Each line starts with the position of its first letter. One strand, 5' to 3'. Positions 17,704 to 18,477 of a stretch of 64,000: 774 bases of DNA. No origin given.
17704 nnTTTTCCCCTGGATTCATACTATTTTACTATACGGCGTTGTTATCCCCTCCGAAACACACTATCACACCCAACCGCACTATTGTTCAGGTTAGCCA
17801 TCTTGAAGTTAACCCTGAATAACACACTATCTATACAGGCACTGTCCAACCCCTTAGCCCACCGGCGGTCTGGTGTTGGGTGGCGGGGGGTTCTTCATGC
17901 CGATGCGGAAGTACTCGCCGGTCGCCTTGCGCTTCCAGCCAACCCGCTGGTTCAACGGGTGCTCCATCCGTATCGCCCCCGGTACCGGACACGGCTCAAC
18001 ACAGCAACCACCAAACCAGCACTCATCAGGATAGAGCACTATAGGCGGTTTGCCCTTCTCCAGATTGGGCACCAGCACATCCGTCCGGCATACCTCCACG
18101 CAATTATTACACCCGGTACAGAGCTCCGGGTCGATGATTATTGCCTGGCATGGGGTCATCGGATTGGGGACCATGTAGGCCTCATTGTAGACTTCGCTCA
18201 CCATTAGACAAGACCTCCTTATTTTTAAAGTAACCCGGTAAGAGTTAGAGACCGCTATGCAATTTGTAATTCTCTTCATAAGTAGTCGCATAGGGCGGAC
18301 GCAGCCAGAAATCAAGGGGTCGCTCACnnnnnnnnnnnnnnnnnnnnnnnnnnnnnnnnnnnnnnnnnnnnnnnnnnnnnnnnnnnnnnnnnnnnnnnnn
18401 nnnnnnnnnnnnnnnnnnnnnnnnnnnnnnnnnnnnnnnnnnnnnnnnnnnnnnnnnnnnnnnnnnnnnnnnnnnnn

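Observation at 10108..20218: Two ~2-kb inverted AprA-like paralogs bracket a 6.1-kb cassette and show a mosaic identity pattern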

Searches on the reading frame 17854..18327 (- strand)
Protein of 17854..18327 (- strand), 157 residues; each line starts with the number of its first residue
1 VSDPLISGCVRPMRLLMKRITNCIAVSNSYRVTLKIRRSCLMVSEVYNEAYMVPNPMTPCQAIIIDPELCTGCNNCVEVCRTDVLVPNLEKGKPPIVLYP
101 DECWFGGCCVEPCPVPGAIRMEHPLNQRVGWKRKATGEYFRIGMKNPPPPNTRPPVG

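Call 5: search_protein_families(library=pfam, proteins=[window:17854-18327:-], max_evalue=0.01)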
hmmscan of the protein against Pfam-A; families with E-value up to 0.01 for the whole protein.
window:17854-18327:- (157 aa): 9 families
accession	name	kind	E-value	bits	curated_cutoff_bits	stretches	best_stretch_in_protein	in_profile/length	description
PF00037.32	Fer4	-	3.7e-08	33.3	21.1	1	63-85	1-23/24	4Fe-4S binding domain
PF13237.11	Fer4_10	-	2.1e-07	31.2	25.5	1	63-114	2-53/53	4Fe-4S dicluster domain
PF12838.12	Fer4_7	-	3.5e-07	31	27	1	70-115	2-50/52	4Fe-4S dicluster domain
PF14697.11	Fer4_21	-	3.2e-06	27.6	35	1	64-121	2-59/59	4Fe-4S dicluster domain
PF12837.12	Fer4_6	-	3.6e-05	23.9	25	1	64-84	3-23/24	4Fe-4S binding domain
PF12797.12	Fer4_2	-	0.00015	22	24.5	1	62-80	2-20/22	4Fe-4S binding domain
PF13187.11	Fer4_9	-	0.00016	22.1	27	1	70-117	2-50/52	4Fe-4S dicluster domain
PF13459.11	Fer4_15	-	0.004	18.3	22.4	1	63-95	1-31/66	4Fe-4S single cluster domain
PF13484.11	Fer4_16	-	0.0073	17.5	30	0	70-88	2-20/66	4Fe-4S double cluster binding domain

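Call 6: search_protein_families(library=ncbifam, proteins=[window:17854-18327:-], max_evalue=0.01)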
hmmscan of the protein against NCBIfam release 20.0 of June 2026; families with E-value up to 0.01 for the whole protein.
window:17854-18327:- (157 aa): 25 families
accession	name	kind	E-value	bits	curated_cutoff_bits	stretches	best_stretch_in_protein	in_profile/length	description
TIGR01944.1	rnfB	subfamily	1e-07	31.7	68.7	1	58-136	103-177/190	RnfABCDGE type electron transport complex subunit B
NF040864.1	HgcB_ferredoxin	equivalog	3.3e-06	26.8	99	1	63-121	9-63/93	mercury methylation ferredoxin HgcB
NF005506.0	PRK07118.1-5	equivalog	4.2e-06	26.4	388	1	20-88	123-190/279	Fe-S cluster domain-containing protein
TIGR00402.1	napF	equivalog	5.1e-06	26.5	102.2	1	69-116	36-82/149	ferredoxin-type protein NapF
NF003475.0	PRK05113.1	equivalog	9.2e-06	25.6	203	1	58-134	103-175/190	electron transport complex subunit RsxB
NF005415.0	PRK06991.1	equivalog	1.3e-05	25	281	1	60-134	77-147/284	electron transport complex subunit RsxB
NF006221.0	PRK08348.1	subfamily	2.7e-05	23.9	124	1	46-121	22-94/136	NADH-plastoquinone oxidoreductase subunit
NF045490.1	FdxA_Protbact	equivalog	0.00013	22.2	135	1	70-126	9-62/104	ferredoxin FdxA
NF045480.1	FdxA_Actino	equivalog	0.00014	22.1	125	0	92-141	29-77/107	ferredoxin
NF045874.1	Vhu_polyferre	exception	0.00014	20.7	600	1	62-121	190-245/381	F420-non-reducing hydrogenase associated-polyferredoxin VhuB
NF040770.1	hetero_SS_HdrA2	exception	0.00017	19.9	1100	1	63-129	572-633/777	CoB-CoM heterodisulfide reductase HdrA2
NF043039.1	HgcAB_like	equivalog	0.0003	20.5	285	1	61-115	293-346/350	HgcAB-like fusion protein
NF042909.1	FMH_DH_FwdF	exception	0.00033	19.9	375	1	51-116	242-309/336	tungsten-dependent formylmethanofuran dehydrogenase subunit FwdF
TIGR02060.1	aprB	equivalog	0.00035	20.4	135.65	1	64-119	4-62/132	adenylyl-sulfate reductase subunit beta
TIGR03224.1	benzo_boxA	equivalog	0.00068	18.7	459.2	1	64-119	6-56/411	benzoyl-CoA 2,3-epoxidase subunit BoxA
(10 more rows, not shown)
